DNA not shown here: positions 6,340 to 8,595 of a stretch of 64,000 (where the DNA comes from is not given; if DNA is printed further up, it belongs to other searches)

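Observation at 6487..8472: One of the two sensor phosphatases looks like a pseudo-phosphatase and lacks a canonical start codon ahead of its conserved first TM helix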

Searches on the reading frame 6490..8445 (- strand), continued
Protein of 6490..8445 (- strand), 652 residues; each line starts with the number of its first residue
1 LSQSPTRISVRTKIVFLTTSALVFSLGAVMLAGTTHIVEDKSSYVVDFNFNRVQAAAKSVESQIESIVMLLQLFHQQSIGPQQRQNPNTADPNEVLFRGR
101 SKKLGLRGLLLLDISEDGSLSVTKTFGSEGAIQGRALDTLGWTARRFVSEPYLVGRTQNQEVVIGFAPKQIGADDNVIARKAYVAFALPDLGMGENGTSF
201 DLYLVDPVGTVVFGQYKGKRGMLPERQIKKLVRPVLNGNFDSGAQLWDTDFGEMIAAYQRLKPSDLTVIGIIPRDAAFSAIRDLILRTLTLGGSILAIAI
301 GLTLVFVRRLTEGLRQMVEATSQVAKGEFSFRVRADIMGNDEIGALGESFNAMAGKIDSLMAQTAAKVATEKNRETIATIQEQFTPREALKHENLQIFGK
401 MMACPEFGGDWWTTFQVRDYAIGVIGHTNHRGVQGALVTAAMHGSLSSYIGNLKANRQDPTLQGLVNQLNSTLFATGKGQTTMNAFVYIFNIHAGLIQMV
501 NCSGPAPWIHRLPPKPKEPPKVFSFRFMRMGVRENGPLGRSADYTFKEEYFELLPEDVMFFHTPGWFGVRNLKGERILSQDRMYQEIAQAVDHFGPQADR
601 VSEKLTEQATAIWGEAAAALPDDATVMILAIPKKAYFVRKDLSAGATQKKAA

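Call 56: find_encoding_contigs(protein=P0013, flank=6000, max_places=2)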
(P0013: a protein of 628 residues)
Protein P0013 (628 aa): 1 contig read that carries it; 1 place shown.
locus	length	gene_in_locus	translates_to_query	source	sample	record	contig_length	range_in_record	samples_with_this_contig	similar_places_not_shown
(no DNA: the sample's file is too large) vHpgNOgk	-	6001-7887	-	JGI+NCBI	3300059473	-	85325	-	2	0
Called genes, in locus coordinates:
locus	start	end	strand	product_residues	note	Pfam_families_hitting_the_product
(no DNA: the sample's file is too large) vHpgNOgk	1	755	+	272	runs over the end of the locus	-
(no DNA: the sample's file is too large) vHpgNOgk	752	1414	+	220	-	-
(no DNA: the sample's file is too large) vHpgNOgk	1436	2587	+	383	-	PF04389:Peptidase_M28, PF01546:Peptidase_M20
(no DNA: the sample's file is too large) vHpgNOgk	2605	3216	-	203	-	-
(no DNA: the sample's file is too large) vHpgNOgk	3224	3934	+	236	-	-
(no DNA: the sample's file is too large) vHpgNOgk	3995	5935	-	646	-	-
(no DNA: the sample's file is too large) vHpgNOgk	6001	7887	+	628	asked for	PF00672:HAMP, PF07228:SpoIIE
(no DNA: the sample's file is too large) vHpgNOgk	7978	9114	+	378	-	PF03734:YkuD (faint)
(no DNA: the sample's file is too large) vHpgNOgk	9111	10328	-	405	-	PF02547:Queuosine_synth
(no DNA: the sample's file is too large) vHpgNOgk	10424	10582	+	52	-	-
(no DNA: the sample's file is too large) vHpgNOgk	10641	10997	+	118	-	PF01355:HIPIP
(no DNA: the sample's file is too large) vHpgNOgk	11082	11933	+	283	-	PF01026:TatD_DNase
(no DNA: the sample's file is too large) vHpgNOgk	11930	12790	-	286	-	PF00112:Peptidase_C1, PF13529:Peptidase_C39_2 (weak)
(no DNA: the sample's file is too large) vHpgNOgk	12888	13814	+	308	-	PF00899:ThiF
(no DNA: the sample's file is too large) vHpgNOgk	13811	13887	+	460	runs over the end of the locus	PF00067:p450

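Call 57: find_encoding_contigs(protein=P0014, flank=6000, max_places=2)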
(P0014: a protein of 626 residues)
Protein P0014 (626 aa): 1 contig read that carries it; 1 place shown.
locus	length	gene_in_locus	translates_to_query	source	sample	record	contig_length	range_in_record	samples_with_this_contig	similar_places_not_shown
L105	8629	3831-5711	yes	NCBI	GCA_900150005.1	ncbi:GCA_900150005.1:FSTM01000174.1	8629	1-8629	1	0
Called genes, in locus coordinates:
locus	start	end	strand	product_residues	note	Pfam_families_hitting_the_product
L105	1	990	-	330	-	?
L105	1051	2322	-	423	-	PF00375:SDF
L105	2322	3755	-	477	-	-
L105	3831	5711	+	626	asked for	PF00672:HAMP, PF07228:SpoIIE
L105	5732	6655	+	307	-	PF00005:ABC_tran, PF02463:SMC_N (faint), PF13175:AAA_15 (faint), PF13304:AAA_21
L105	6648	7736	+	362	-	PF01061:ABC2_membrane, PF12698:ABC2_membrane_3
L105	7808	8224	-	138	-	-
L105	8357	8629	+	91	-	?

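Call 61: fold_search(model_id=the predicted structure, library=pdb)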
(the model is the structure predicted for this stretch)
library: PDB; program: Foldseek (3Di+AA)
matches with E <= 10: 859; with E <= 0.001: 171
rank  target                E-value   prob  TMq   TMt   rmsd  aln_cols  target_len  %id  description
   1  3f79_B                1.3e-11  1.00  0.30  0.80   4.0       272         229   14  Structure of pseudo-centered cell crystal form of the C-terminal phosphatase domain of P. aeruginosa RssB (released 2009-11-24)
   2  3pu9_A                2.7e-11  1.00  0.29  0.75   3.9       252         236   13  Crystal structure of serine/threonine phosphatase Sphaerobacter thermophilus DSM 20745 (released 2010-12-22)
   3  3f79_F                5.5e-11  1.00  0.29  0.75   6.2       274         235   14  Structure of pseudo-centered cell crystal form of the C-terminal phosphatase domain of P. aeruginosa RssB (released 2009-11-24)
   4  3ke6_A                7.6e-11  1.00  0.29  0.51   3.7       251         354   18  The crystal structure of the RsbU and RsbW domains of Rv1364c from Mycobacterium tuberculosis (released 2010-11-10)
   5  3eq2_B                7.6e-11  1.00  0.30  0.50   7.0       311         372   12  Structure of Hexagonal Crystal form of Pseudomonas aeruginosa RssB (released 2009-10-20)
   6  3eq2_A                1.2e-10  1.00  0.31  0.52   6.7       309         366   12  Structure of Hexagonal Crystal form of Pseudomonas aeruginosa RssB (released 2009-10-20)
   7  6k4e_B                1.3e-10  1.00  0.31  0.73   4.6       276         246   14  SiaA-PP2C domain of Pseudomonas aeruginosa (released 2019-06-26)
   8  3f79_D                1.8e-10  1.00  0.29  0.76   5.6       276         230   14  Structure of pseudo-centered cell crystal form of the C-terminal phosphatase domain of P. aeruginosa RssB (released 2009-11-24)
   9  3ke6_B                3.0e-10  1.00  0.28  0.51   3.8       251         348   20  The crystal structure of the RsbU and RsbW domains of Rv1364c from Mycobacterium tuberculosis (released 2010-11-10)
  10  3f79_C                3.3e-10  1.00  0.30  0.78   4.2       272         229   14  Structure of pseudo-centered cell crystal form of the C-terminal phosphatase domain of P. aeruginosa RssB (released 2009-11-24)
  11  9a69_B                4.1e-10  1.00  0.27  0.27  21.7       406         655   15  Integrative model of MCPB-MCPC by crosslinking MS and deep learning (released 2024-09-18)
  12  3w40_A                6.7e-10  1.00  0.27  0.81   3.7       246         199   12  Crystal structure of RsbX in complex with magnesium in space group P1 (released 2014-01-22)
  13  3f79_E                7.1e-10  1.00  0.31  0.78   4.2       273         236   14  Structure of pseudo-centered cell crystal form of the C-terminal phosphatase domain of P. aeruginosa RssB (released 2009-11-24)
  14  6k4e_A                7.1e-10  1.00  0.30  0.72   4.8       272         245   14  SiaA-PP2C domain of Pseudomonas aeruginosa (released 2019-06-26)
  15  9a65_B                7.1e-10  1.00  0.23  0.23  20.7       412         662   14  Integrative model of YVAQ-MCPB by crosslinking MS and deep learning (released 2024-09-18)
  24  3f79_A                2.7e-08  1.00  0.25  0.68   6.9       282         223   13  Structure of pseudo-centered cell crystal form of the C-terminal phosphatase domain of P. aeruginosa RssB (released 2009-11-24)
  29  6e0a_B                7.6e-08  1.00  0.25  0.55   6.9       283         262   12  Crystal Structure of Helicobacter pylori TlpA Chemoreceptor Ligand Binding Domain (released 2018-09-12)
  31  6e0a_A                9.9e-08  1.00  0.23  0.49   8.3       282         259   13  Crystal Structure of Helicobacter pylori TlpA Chemoreceptor Ligand Binding Domain (released 2018-09-12)
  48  7k5n                  7.0e-07  1.00  0.24  0.57   6.8       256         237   11  Ligand binding domain (tandem PAS/dCache) of Aeromonas caviae diguanylate cyclase with proline bound (released 2021-08-18)
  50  5ave                  1.0e-06  1.00  0.28  0.62   5.8       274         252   11  The ligand binding domain of Mlp37 with serine (released 2016-03-02)
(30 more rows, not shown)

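Call 71: find_encoding_contigs(protein=P0020, flank=3000, max_places=1)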
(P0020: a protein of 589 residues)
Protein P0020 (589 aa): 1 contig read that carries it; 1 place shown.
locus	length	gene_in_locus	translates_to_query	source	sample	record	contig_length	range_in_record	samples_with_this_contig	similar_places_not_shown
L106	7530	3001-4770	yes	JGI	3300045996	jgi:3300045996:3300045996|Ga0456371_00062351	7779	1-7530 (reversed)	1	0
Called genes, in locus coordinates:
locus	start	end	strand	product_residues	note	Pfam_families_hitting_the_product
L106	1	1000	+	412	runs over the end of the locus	-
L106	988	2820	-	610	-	-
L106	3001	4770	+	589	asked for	PF00672:HAMP (weak), PF07228:SpoIIE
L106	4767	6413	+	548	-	PF01464:SLT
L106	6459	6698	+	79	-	-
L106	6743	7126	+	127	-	PF04379:DUF525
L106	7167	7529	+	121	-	?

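Call 72: find_encoding_contigs(protein=P0034, flank=3000, max_places=1)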
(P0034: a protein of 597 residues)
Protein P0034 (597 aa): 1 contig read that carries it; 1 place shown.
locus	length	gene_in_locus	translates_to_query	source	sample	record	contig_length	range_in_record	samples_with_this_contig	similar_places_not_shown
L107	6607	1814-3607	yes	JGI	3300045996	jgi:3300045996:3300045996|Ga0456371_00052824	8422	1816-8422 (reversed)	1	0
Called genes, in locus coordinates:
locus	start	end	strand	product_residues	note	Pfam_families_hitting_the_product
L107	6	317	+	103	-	-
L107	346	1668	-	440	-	-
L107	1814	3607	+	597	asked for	PF07228:SpoIIE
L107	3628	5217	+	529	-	PF01464:SLT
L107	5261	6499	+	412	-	PF00579:tRNA-synt_1b, PF22421:SYY_C-terminal, PF01479:S4 (weak)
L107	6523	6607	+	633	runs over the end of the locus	?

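Call 73: find_encoding_contigs(protein=P0041, flank=3000, max_places=1)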
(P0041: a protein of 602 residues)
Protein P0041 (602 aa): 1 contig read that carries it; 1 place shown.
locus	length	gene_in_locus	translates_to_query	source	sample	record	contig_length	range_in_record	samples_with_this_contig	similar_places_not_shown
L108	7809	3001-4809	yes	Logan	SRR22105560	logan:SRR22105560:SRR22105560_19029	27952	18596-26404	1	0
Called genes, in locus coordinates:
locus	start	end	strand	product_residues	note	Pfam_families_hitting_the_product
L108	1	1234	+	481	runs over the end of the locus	-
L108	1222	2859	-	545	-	-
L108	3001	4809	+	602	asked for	PF00672:HAMP (weak), PF07228:SpoIIE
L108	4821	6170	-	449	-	PF01464:SLT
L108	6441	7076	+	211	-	-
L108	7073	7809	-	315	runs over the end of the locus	PF18810:PBECR2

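Call 75: search_protein_families(library=pfam, proteins=[L001:5914-7893:-, L105:2322-3755:-, L106:988-2820:-, L001:9899-11647:+], max_evalue=0.5)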
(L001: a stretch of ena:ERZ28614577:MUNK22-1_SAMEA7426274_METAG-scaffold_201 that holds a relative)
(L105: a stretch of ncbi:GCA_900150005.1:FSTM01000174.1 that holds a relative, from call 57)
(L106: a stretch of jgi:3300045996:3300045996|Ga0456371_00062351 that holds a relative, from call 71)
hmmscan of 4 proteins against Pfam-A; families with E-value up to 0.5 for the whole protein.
L001:5914-7893:- (659 aa): 5 families
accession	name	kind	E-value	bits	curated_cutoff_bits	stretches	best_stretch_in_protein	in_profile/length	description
PF04773.18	FecR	-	0.00021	22.1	24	1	88-166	1-75/97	FecR protein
PF25788.1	Ig_Rha78A_N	-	0.0016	19.1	27.4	1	306-330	76-100/105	Rha78A-like, N-terminal immunoglobulin domain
PF16656.11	Pur_ac_phosph_N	-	0.013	16.5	30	0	526-550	57-81/93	Purple acid Phosphatase, N-terminal domain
PF00041.27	fn3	-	0.023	15.4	25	0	496-549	16-68/84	Fibronectin type III domain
PF09294.16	Interfer-bind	-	0.087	13.5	21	1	505-552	40-87/104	Interferon-alpha/beta receptor, fibronectin type III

L105:2322-3755:- (477 aa): 3 families
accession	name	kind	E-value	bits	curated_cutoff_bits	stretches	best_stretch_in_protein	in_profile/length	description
PF06832.18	BiPBP_C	-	0.021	15.2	26.8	1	241-325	7-86/90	Penicillin-Binding Protein C-terminus Family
PF25788.1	Ig_Rha78A_N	-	0.16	12.7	27.4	0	311-330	77-96/105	Rha78A-like, N-terminal immunoglobulin domain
PF05899.18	Cupin_3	-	0.42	10.8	23.5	0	88-126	31-68/74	EutQ-like cupin domain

L106:988-2820:- (610 aa): 1 family
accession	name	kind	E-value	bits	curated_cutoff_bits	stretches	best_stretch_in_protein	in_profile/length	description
PF04773.18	FecR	-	0.11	13.4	24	1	77-160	1-72/97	FecR protein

L001:9899-11647:+ (582 aa): 3 families
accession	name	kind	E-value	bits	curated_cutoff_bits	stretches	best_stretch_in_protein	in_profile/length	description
PF01464.25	SLT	-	4.1e-29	100.9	21.3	1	414-514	7-109/117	Transglycosylase SLT domain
PF18013.6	Phage_lysozyme2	-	0.017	15.7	28.2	1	424-512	23-115/140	Phage tail lysozyme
PF13702.11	Lysozyme_like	-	0.2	11.7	25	1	463-503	52-95/165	Lysozyme-like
